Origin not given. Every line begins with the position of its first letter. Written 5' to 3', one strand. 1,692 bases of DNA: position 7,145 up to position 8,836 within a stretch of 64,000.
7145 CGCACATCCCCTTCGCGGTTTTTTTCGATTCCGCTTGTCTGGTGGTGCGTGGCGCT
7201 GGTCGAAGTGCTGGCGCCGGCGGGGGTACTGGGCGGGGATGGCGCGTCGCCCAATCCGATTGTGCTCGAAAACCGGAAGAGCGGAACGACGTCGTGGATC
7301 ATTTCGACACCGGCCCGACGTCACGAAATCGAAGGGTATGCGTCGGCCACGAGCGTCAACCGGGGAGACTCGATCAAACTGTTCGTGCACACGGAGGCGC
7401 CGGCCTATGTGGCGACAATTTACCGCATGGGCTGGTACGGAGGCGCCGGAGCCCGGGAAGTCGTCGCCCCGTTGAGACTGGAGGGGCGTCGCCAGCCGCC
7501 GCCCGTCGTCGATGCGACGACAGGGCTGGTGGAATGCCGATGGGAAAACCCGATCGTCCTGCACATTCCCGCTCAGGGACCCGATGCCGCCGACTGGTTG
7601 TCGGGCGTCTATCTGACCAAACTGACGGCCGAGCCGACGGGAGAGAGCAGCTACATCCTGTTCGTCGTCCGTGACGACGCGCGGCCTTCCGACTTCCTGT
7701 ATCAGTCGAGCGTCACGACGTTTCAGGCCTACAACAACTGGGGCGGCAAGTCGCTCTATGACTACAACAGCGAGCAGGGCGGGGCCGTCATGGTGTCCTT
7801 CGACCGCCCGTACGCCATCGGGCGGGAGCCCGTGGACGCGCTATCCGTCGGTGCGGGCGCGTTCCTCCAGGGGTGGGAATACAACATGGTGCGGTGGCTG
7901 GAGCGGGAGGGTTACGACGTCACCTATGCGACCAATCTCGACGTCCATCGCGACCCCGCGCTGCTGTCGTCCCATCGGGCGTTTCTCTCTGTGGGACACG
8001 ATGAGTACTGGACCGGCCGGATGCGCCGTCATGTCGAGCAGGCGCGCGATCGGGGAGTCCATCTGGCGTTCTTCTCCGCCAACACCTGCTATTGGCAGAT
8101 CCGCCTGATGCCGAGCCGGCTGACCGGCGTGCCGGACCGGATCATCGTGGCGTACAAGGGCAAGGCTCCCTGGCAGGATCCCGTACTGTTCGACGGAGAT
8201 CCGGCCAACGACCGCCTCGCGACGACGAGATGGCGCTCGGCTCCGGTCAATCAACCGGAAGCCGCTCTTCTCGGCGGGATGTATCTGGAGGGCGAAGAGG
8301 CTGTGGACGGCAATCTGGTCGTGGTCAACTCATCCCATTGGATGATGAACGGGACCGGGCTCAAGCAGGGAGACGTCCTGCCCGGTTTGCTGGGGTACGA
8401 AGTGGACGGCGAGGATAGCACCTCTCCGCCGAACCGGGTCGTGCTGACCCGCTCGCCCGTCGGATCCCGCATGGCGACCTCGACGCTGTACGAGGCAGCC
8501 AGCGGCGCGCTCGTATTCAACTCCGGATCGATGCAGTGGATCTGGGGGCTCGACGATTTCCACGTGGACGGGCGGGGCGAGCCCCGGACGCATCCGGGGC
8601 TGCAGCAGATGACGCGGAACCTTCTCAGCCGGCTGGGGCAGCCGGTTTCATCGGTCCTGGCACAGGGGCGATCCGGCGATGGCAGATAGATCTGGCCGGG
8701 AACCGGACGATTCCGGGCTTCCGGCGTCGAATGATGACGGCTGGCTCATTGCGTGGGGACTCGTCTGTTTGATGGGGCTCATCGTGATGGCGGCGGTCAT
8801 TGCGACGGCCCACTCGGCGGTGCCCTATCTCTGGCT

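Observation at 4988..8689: Cellulose-synthase-like GT2 fused to a DMFase-large-subunit-like domain in one 1233-aa membrane protein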

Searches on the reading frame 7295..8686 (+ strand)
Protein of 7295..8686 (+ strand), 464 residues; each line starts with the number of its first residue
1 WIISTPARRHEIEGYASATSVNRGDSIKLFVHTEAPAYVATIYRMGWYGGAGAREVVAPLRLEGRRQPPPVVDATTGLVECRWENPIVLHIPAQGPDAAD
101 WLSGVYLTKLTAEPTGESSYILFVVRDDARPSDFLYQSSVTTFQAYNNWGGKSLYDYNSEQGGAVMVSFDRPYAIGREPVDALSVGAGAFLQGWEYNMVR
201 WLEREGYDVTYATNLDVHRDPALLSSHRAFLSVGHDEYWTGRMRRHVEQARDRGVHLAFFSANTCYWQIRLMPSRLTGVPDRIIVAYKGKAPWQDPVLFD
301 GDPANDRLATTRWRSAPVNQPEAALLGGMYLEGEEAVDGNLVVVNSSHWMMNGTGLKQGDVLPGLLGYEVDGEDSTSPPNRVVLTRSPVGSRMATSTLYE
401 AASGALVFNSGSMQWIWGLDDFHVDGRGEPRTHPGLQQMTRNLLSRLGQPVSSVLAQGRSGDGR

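Call 12: search_solved_structures(query=window:7295-8686:+, max_evalue=10, show_alignments=2)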
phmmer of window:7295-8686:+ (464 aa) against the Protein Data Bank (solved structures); distinct sequences matched with E-value up to 10: 3.
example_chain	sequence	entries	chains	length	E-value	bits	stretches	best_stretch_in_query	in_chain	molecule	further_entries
8i5a_A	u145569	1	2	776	1.2e-05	27.6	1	153-271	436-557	N-acetyl-(R)-beta-phenylalanine acylase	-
8huy_A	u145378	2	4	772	1.2e-05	27.5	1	153-271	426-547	Chains: A,B | N-acetyl-(R)-beta-phenylalanine acylase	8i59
8gni_C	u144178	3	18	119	0.19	13.7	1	24-97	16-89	Nanobody C6 | Nanobody-C6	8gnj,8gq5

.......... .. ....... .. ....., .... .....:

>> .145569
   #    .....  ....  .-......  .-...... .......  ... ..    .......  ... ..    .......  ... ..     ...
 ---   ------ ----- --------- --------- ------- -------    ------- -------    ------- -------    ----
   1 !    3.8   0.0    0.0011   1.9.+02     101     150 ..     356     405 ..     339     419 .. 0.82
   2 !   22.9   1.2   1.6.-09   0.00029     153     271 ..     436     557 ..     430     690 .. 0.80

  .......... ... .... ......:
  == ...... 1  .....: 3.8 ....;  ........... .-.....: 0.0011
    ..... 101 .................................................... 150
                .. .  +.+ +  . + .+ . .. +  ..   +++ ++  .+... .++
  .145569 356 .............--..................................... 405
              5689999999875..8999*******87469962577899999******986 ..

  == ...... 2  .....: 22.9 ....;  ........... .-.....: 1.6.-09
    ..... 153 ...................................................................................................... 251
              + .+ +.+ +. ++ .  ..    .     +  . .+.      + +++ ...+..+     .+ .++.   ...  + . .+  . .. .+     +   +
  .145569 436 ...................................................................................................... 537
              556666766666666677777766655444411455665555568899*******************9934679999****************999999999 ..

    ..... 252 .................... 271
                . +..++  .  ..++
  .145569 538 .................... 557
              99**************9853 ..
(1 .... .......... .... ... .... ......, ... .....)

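Call 20: search_protein_representatives(protein=window:7295-8686:+)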
Query: 464 residues. Proteins with E-value up to 0.001 (for the whole library): 8982; up to 1e-10: 5810; up to 1e-30: 2594. The best 150 are listed.
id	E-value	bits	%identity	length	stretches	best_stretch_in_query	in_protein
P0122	2.7e-230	781.5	49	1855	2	1-447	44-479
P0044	1.6e-181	620.7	62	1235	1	1-449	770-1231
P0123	2.8e-163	560.6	48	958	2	1-446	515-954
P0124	1.2e-152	525.5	55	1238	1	1-449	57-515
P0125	1.9e-147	508.4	57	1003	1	1-447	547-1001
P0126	6.0e-147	506.7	54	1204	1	1-447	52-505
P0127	2.4e-144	498.1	57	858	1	7-450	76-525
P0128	1.1e-143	495.9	55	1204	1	1-447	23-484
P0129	1.1e-140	486.1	56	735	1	1-452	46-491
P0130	1.7e-137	475.6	53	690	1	1-453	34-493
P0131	3.6e-137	474.5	55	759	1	1-446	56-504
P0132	1.0e-136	473.0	53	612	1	1-454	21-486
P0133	2.4e-136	471.7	55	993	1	1-446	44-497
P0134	1.0e-135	469.7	54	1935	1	1-447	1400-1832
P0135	2.2e-134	465.3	53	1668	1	1-447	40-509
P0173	1.1e-122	426.6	51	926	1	1-449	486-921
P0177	3.6e-122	425.0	48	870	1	1-450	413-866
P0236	7.7e-112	390.9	51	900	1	6-446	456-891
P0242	1.6e-110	386.6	53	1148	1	9-447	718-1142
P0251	2.0e-108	379.7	48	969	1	1-448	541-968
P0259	8.6e-107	374.3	51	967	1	1-449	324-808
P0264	1.9e-106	373.1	52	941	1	1-418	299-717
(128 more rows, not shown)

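Call 36: search_protein_families(library=pfam, alignment_id=A3, max_evalue=0.00001)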
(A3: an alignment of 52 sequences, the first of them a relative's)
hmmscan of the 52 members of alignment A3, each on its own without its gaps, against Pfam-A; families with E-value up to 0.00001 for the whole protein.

A. member 1, P0123 (958 aa): 1 family
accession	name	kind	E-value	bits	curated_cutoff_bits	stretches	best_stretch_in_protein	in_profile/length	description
PF20254.3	DMFA2_C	-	1.4e-217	722.8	27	2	94-472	2-369/374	N,N-dimethylformamidase beta subunit-like, C-terminal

B. families by the number of members that match (of 52 scanned): 52 families (the first 25 are shown)
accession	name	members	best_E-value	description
PF20254.3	DMFA2_C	52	1.4e-217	N,N-dimethylformamidase beta subunit-like, C-terminal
PF00801.26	PKD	9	3.5e-16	PKD domain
PF18911.6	PKD_4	8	1.5e-25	PKD domain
PF13385.13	Laminin_G_3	5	4.3e-52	Concanavalin A-like lectin/glucanases superfamily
PF13004.13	BACON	5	1.3e-22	Putative binding domain, N-terminal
PF22352.2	K319L-like_PKD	5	1.5e-10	K319L-like, PKD domain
PF17963.7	Big_9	4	3.9e-24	Bacterial Ig domain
PF19190.6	BACON_2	4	3.6e-21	Viral BACON domain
PF13313.11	DUF4082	3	2.6e-96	Domain of unknown function (DUF4082)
PF00754.31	F5_F8_type_C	3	3.9e-71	F5/8 type C domain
PF22073.2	Cep192_D4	3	1.4e-47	Cep192 domain 4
PF22633.2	F5_F8_type_C_2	3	5.3e-42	NedA-like, galactose-binding domain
PF05345.18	He_PIG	3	1.6e-39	Putative Ig domain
PF24507.1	Ig_CFAP65_4th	3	1.5e-16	CFAP65, fourth Ig-like domain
PF17892.7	Cadherin_5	3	1.5e-11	Cadherin-like domain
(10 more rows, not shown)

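Call 39: search_solved_structures(query=A3, max_evalue=0.01, show_alignments=3)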
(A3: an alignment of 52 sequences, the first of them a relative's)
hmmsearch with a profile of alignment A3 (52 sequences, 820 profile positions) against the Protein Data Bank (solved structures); distinct sequences matched with E-value up to 0.01: 5.
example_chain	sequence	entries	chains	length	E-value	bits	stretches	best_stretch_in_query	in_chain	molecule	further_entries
6lvb_A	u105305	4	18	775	1e-17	67.2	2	119-315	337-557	N,N-dimethylformamidase large subunit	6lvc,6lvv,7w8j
8huy_A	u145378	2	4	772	2.3e-17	66.1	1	119-509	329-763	Chains: A,B | N-acetyl-(R)-beta-phenylalanine acylase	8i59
8i5a_A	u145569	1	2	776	4e-17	65.2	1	119-506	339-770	N-acetyl-(R)-beta-phenylalanine acylase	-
6lvd_A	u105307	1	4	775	4.9e-17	65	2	119-315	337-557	N,N-dimethylformamidase large subunit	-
6lve_A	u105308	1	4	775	4.5e-16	61.8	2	119-315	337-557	N,N-dimethylformamidase large subunit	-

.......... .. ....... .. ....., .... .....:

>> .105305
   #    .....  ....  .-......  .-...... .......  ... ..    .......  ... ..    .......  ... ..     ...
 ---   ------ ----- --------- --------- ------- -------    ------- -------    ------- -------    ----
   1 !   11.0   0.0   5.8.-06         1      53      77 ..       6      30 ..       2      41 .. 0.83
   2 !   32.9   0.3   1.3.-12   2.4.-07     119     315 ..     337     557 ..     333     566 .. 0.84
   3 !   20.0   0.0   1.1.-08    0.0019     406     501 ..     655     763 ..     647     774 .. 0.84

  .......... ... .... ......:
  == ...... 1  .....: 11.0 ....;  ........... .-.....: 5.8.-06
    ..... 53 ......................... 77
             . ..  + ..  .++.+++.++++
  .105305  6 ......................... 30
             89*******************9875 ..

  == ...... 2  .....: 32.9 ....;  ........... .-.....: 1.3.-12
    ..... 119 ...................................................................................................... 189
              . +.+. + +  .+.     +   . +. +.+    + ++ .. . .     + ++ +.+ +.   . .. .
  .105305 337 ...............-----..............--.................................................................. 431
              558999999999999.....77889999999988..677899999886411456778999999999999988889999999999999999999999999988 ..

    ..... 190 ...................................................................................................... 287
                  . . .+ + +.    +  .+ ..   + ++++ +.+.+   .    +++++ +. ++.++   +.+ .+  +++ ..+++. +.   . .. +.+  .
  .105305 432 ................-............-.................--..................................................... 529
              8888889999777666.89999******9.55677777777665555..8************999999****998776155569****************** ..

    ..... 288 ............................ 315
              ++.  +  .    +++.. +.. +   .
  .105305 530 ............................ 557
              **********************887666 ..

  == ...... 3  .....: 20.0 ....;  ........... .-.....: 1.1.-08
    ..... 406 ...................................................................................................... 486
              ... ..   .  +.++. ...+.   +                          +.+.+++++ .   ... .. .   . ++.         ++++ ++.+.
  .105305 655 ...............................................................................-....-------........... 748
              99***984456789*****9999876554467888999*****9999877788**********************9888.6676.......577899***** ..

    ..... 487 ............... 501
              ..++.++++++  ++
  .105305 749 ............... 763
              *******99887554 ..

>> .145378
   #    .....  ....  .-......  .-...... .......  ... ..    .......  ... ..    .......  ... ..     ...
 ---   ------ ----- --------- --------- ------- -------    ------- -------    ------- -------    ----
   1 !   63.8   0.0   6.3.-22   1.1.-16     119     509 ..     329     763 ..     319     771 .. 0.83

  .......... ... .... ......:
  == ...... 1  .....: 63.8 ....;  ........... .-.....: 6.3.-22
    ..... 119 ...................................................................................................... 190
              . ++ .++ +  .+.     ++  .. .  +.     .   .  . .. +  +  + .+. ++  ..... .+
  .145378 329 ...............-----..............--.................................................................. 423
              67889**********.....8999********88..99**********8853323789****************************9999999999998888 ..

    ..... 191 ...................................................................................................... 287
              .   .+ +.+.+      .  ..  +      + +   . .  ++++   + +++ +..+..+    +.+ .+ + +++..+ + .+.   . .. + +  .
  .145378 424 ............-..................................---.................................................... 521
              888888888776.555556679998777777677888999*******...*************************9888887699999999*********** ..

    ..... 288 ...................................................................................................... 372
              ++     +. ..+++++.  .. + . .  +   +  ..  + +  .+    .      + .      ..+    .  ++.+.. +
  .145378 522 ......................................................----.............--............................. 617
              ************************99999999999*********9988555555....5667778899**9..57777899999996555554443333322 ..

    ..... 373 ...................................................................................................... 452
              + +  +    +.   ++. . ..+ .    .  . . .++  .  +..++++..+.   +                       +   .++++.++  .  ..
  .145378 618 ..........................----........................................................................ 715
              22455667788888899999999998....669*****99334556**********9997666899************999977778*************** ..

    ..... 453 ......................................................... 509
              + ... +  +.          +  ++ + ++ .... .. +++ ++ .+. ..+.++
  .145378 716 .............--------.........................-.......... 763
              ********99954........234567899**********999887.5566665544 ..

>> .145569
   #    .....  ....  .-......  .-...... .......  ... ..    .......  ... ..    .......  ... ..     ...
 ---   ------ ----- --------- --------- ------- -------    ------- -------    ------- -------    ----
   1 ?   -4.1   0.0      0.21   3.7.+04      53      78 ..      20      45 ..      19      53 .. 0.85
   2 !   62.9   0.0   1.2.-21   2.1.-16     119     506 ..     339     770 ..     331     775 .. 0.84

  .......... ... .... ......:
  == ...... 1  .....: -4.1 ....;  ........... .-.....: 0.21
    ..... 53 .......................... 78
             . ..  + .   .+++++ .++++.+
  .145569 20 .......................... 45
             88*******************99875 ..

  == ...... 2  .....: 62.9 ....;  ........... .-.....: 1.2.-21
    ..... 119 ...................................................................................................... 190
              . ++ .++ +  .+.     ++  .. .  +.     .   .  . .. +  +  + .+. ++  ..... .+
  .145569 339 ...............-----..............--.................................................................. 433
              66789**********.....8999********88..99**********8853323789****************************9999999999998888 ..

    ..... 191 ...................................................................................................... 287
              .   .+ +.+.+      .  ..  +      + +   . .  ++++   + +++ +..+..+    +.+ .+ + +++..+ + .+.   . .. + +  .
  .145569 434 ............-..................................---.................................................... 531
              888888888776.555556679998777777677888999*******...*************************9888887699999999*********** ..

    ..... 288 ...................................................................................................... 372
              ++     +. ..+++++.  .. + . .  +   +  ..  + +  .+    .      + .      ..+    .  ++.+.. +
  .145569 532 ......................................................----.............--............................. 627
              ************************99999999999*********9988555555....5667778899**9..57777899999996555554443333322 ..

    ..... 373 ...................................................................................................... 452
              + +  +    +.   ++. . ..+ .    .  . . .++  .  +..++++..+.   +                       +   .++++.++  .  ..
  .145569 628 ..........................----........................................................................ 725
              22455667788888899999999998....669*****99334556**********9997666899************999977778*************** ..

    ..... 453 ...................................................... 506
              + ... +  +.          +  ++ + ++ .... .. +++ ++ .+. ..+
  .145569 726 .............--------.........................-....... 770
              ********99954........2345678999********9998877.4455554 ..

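Call 54: search_protein_families(library=pfam, proteins=[P0125, P0173, P0177, P0236, P0251, P0242, P0259, P0264], max_evalue=0.0001)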
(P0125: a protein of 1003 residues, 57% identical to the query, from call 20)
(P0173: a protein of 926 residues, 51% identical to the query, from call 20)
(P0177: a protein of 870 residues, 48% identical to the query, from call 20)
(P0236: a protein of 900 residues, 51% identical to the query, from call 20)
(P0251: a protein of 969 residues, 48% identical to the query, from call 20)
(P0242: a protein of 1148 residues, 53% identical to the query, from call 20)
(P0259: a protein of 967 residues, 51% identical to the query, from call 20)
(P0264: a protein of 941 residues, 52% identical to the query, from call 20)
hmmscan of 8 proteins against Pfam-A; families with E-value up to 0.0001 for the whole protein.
P0125 (1003 aa): 1 family
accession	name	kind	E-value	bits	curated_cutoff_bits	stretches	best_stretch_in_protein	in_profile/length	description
PF20254.3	DMFA2_C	-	2e-109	366.9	27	1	585-975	1-371/374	N,N-dimethylformamidase beta subunit-like, C-terminal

P0173 (926 aa): 8 families
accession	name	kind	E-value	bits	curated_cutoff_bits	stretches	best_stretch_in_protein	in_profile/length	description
PF20254.3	DMFA2_C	-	3e-107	359.7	27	1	525-891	2-369/374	N,N-dimethylformamidase beta subunit-like, C-terminal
PF22073.2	Cep192_D4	-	1.5e-24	86.8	35.5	2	280-363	18-111/112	Cep192 domain 4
PF07610.17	DUF1573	-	1.8e-20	73.2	26.1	1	368-461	2-92/98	Protein of unknown function (DUF1573)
PF15780.11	ASH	-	2.4e-20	73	27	1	264-354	2-96/98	Abnormal spindle-like microcephaly-assoc'd, ASPM-SPD-2-Hydin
PF22544.2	HYDIN_VesB_CFA65-like_Ig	-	6.1e-16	58.9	25.5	1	368-456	4-91/100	HYDIN/CFA65/VesB-like, Ig-like domain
PF24507.1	Ig_CFAP65_4th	-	1.4e-11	45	27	0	390-463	2-74/76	CFAP65, fourth Ig-like domain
PF12371.14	TMEM131_like_N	-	3e-10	40.6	28.8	0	368-452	2-84/84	Transmembrane protein 131-like N-terminal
PF24771.2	Ig_CFAP74_1st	-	6.9e-09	36.4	29.2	0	268-349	4-87/97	CFAP74 first Ig-like domain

P0177 (870 aa): 5 families
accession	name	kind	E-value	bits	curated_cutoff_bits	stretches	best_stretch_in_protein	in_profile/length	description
PF20254.3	DMFA2_C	-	8.8e-109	364.8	27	1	451-836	1-369/374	N,N-dimethylformamidase beta subunit-like, C-terminal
PF13927.12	Ig_3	-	2.5e-28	98.8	30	2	306-375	2-78/78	Immunoglobulin domain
PF13895.12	Ig_2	-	5.8e-23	81.4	27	1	219-301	2-79/79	Immunoglobulin domain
PF07679.22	I-set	-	1.5e-21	76.7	23.7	1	46-126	3-90/90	Immunoglobulin I-set domain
PF00047.31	ig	-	3.2e-06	27.8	21.8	0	314-352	2-40/81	Immunoglobulin domain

P0236 (900 aa): 7 families
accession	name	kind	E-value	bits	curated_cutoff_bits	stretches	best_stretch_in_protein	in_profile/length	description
PF20254.3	DMFA2_C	-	3.1e-107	359.7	27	1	493-868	1-369/374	N,N-dimethylformamidase beta subunit-like, C-terminal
PF00754.31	F5_F8_type_C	-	9.8e-38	129.6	28.2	2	323-413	3-90/127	F5/8 type C domain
PF22633.2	F5_F8_type_C_2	-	3.2e-19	69.8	27.8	2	339-411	2-69/91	NedA-like, galactose-binding domain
PF05345.18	He_PIG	-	2.4e-14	54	24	1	193-269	9-95/96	Putative Ig domain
PF16391.11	DUF5000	-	8.5e-09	36.3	25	0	341-437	2-89/141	Domain of unknown function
PF24607.1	CBM_AftD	-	2.9e-07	30.6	27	0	321-381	5-64/149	Arabinofuranosyltransferase D, third carbohydrate binding module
PF24908.1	Ig_SIBA-E_2nd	-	3.4e-05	24.4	27.8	0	213-258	26-77/117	Integrin beta-like protein A-E, second Ig-like domain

P0251 (969 aa): 1 family
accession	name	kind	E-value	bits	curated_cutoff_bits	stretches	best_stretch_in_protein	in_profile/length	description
PF20254.3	DMFA2_C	-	5.4e-103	345.7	27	1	579-944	1-369/374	N,N-dimethylformamidase beta subunit-like, C-terminal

P0242 (1148 aa): 8 families
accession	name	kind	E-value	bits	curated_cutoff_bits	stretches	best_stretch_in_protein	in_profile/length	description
PF20254.3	DMFA2_C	-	3.8e-113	379.1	27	1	752-1121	1-370/374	N,N-dimethylformamidase beta subunit-like, C-terminal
PF00754.31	F5_F8_type_C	-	2.3e-43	147.8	28.2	3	96-194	2-99/127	F5/8 type C domain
PF05345.18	He_PIG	-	6.9e-32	110.2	24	2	203-286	2-96/96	Putative Ig domain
PF22633.2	F5_F8_type_C_2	-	1.2e-24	87.1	27.8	3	353-440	1-82/91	NedA-like, galactose-binding domain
PF16391.11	DUF5000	-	2.1e-10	41.4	25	0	603-663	3-64/141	Domain of unknown function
PF24607.1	CBM_AftD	-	2.5e-10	40.6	27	0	341-395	9-61/149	Arabinofuranosyltransferase D, third carbohydrate binding module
PF17963.7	Big_9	-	2.4e-08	35.2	23.6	2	202-282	3-87/89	Bacterial Ig domain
PF17892.7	Cadherin_5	-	8.2e-06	26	26.5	0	205-285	13-97/98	Cadherin-like domain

P0259 (967 aa): 9 families
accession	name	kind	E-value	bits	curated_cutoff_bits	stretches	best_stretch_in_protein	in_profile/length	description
PF20254.3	DMFA2_C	-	1.1e-98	331.5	27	1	363-776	2-369/374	N,N-dimethylformamidase beta subunit-like, C-terminal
PF17963.7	Big_9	-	4.1e-16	60.1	23.6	1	19-108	1-89/89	Bacterial Ig domain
PF00754.31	F5_F8_type_C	-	6.2e-14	52.7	28.2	1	859-963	3-105/127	F5/8 type C domain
PF05345.18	He_PIG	-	9.7e-12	45.6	24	1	24-110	4-96/96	Putative Ig domain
PF17892.7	Cadherin_5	-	1.7e-08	34.6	26.5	0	19-110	2-98/98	Cadherin-like domain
PF19077.6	Big_13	-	4.7e-08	33.9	27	0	66-109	57-100/102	Bacterial Ig-like domain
PF22633.2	F5_F8_type_C_2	-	4.9e-08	33.9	27.8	1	874-964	1-87/91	NedA-like, galactose-binding domain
PF00028.23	Cadherin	-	1.4e-06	29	28.8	0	183-210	65-93/93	Cadherin domain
PF17803.7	Cadherin_4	-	9.4e-06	26.5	25.1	0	204-265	2-68/71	Bacterial cadherin-like domain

P0264 (941 aa): 2 families
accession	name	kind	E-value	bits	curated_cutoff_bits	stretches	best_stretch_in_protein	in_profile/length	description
PF20254.3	DMFA2_C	-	2.4e-107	360.1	27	1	338-716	1-366/374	N,N-dimethylformamidase beta subunit-like, C-terminal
PF17957.7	Big_7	-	7.1e-05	23.8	24.1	0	20-57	1-39/70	Bacterial Ig domain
